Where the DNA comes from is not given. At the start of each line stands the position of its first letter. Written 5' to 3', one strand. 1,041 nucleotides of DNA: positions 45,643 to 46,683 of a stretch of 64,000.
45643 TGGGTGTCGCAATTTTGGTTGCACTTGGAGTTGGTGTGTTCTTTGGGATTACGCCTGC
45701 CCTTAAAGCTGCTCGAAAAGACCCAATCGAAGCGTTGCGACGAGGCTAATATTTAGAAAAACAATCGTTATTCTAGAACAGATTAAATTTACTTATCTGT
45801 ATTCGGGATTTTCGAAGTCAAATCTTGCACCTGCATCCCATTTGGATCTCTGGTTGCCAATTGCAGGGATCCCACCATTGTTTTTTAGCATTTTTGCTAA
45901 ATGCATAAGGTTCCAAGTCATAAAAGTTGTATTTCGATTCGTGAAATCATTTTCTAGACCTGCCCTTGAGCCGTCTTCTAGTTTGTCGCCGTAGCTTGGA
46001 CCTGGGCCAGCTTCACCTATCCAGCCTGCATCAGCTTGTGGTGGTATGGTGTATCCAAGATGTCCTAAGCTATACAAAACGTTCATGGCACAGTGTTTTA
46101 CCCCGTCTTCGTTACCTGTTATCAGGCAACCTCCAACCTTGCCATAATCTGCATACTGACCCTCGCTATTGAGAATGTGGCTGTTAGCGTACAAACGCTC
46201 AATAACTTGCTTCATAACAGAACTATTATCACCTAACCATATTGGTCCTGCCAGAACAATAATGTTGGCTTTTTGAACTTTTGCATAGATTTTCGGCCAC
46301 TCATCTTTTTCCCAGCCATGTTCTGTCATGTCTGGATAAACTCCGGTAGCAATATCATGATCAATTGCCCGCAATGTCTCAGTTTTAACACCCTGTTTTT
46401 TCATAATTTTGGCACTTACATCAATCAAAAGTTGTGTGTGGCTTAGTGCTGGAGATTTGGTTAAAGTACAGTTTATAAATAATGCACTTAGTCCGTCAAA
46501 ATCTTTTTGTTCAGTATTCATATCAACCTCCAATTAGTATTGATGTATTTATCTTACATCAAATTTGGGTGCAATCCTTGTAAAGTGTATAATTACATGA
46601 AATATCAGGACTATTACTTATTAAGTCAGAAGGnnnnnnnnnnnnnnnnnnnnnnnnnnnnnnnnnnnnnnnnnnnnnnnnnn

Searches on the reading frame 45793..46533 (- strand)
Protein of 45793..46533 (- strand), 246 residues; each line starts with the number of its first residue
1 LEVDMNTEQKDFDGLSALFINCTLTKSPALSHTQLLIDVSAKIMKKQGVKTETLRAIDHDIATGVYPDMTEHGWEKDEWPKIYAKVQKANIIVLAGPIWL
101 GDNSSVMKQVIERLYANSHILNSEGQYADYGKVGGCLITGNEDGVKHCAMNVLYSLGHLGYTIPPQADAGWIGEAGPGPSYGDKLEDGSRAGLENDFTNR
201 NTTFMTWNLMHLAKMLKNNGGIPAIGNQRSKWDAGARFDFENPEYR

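Call 104: search_protein_families(library=pfam, proteins=[window:45793-46533:-], max_evalue=0.001)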
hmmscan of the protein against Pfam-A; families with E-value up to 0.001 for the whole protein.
window:45793-46533:- (246 aa): 1 family
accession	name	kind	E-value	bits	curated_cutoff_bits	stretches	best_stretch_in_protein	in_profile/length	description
PF03358.20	FMN_red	-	2.6e-10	40.5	24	1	23-166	9-142/152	NADPH-dependent FMN reductase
